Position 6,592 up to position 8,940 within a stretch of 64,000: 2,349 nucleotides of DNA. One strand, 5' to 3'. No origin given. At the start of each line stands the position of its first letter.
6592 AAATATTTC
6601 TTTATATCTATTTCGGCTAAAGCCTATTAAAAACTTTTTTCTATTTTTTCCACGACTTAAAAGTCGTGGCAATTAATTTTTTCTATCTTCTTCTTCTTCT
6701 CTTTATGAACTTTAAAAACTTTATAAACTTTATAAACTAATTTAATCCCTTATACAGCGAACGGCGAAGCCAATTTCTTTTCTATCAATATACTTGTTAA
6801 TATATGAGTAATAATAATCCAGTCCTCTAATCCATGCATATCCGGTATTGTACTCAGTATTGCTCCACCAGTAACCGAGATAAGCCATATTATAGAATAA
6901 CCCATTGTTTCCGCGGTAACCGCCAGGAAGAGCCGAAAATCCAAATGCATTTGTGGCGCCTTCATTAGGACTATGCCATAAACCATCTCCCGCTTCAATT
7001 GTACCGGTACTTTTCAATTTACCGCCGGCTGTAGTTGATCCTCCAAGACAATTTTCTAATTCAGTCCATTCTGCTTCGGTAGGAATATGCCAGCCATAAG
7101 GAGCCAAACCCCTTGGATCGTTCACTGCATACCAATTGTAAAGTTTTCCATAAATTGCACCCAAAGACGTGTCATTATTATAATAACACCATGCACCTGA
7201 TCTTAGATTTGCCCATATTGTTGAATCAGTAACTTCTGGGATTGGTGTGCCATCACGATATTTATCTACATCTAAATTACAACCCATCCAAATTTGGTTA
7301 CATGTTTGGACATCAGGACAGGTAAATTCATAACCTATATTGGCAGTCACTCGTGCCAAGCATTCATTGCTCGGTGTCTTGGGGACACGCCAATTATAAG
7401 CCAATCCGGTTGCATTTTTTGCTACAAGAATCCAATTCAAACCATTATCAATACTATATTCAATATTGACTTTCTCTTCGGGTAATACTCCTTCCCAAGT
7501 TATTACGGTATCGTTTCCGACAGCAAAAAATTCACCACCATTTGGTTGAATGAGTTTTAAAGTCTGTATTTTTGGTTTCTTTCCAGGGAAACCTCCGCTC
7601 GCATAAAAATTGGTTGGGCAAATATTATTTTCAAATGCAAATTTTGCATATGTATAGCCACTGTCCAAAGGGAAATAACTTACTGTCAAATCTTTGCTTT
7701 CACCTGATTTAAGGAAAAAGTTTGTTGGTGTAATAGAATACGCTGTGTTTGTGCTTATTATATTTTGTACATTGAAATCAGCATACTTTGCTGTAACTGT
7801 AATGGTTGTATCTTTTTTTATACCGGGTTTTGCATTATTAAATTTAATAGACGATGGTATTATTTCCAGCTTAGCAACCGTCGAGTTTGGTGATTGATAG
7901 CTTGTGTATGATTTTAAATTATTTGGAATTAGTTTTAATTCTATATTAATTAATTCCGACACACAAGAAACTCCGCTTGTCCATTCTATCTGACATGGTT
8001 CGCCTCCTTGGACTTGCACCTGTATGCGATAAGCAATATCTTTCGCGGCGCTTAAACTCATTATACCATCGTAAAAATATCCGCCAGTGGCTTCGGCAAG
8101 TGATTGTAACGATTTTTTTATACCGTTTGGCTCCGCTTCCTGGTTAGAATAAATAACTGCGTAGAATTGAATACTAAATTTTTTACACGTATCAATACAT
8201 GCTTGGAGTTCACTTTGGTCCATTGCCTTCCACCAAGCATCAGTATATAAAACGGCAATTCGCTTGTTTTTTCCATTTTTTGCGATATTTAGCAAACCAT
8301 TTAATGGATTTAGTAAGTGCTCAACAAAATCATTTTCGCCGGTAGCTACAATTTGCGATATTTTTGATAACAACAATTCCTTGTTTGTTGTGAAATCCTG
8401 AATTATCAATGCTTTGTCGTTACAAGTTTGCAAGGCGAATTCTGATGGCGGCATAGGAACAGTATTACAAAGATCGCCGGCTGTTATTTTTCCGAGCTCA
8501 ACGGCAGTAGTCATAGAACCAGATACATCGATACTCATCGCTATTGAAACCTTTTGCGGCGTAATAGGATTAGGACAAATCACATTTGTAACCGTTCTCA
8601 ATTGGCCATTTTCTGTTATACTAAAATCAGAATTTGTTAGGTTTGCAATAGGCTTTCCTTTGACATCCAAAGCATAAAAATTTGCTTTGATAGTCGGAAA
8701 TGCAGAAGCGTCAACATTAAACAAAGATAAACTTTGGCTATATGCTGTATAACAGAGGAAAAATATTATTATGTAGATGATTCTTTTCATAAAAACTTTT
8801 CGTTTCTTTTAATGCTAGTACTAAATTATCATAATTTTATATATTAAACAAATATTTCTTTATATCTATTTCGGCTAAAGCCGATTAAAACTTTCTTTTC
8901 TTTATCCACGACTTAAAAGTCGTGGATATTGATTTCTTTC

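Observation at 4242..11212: Conserved spacer module with two hairpins, tandem 9-mers and microsatellites between paralogs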

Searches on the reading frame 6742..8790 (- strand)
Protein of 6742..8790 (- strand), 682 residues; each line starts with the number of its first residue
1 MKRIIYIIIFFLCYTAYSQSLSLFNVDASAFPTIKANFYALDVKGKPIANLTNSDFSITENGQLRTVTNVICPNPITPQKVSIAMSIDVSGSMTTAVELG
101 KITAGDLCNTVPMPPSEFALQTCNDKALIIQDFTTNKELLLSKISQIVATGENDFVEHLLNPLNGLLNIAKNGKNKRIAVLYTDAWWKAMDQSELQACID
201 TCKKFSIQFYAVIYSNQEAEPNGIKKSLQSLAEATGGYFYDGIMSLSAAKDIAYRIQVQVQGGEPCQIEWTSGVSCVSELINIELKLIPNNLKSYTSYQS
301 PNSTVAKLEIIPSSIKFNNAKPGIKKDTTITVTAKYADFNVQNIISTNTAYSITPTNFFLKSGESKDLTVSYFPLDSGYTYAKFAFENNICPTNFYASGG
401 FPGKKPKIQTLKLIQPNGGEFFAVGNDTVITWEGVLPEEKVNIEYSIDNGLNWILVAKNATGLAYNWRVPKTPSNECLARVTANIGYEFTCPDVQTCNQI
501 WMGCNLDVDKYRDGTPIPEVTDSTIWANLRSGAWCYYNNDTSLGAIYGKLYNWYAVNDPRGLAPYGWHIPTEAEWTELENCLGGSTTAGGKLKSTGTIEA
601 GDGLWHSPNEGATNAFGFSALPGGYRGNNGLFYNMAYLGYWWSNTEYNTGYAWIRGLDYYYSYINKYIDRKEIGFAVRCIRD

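Call 8: search_protein_families(library=pfam, proteins=[window:6742-8790:-])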
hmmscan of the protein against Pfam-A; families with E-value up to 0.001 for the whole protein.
window:6742-8790:- (682 aa): 3 families
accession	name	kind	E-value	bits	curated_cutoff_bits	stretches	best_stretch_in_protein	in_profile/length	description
PF09603.15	Fib_succ_major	-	1.4e-44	153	33.9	1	494-681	1-187/187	Fibrobacter succinogenes major domain (Fib_succ_major)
PF25106.1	VWA_4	-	7.3e-05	22.8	27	1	83-239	2-164/169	von Willebrand factor A domain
PF13519.12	VWA_2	-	0.00014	22.9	27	1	87-185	5-106/107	von Willebrand factor type A domain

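Call 19: find_encoding_contigs(protein=window:6742-8790:-, flank=10000, max_places=6)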
Protein window:6742-8790:- (682 aa): 4 contigs read that carry it; 3 places shown.
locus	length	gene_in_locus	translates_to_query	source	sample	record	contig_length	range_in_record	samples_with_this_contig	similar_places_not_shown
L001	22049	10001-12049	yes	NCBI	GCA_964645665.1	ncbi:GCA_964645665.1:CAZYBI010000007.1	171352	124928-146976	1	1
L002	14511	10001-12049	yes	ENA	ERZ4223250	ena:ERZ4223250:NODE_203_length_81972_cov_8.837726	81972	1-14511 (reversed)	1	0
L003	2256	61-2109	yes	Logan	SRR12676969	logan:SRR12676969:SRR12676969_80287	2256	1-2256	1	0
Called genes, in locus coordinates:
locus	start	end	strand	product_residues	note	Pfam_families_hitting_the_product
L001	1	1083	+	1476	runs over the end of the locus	PF00092:VWA, PF13519:VWA_2, PF15780:ASH (weak), PF22073:Cep192_D4, PF22544:HYDIN_VesB_CFA65-like_Ig (weak), PF16656:Pur_ac_phosph_N (faint), PF25788:Ig_Rha78A_N (faint), PF18962:Por_Secre_tail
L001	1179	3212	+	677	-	PF00092:VWA, PF13519:VWA_2, PF09603:Fib_succ_major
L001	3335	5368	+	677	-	PF00092:VWA, PF13519:VWA_2, PF09603:Fib_succ_major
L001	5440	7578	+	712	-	PF13519:VWA_2 (faint), PF09603:Fib_succ_major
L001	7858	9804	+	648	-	PF13519:VWA_2, PF00092:VWA, PF09603:Fib_succ_major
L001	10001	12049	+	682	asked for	PF09603:Fib_succ_major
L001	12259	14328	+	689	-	PF09603:Fib_succ_major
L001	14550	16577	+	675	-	PF00092:VWA, PF13519:VWA_2, PF09603:Fib_succ_major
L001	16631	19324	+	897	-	PF22073:Cep192_D4 (faint), PF07610:DUF1573 (faint), PF15780:ASH (faint), PF22544:HYDIN_VesB_CFA65-like_Ig, PF22067:Cep192_D3 (faint), PF18962:Por_Secre_tail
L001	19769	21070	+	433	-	PF18962:Por_Secre_tail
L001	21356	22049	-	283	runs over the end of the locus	-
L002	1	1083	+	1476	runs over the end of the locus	PF00092:VWA, PF13519:VWA_2, PF15780:ASH (weak), PF22073:Cep192_D4, PF22544:HYDIN_VesB_CFA65-like_Ig (weak), PF16656:Pur_ac_phosph_N (faint), PF25788:Ig_Rha78A_N (faint), PF18962:Por_Secre_tail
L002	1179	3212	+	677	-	PF00092:VWA, PF13519:VWA_2, PF09603:Fib_succ_major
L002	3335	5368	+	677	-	PF00092:VWA, PF13519:VWA_2, PF09603:Fib_succ_major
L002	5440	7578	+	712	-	PF13519:VWA_2 (faint), PF09603:Fib_succ_major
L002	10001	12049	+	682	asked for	PF09603:Fib_succ_major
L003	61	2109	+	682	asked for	PF09603:Fib_succ_major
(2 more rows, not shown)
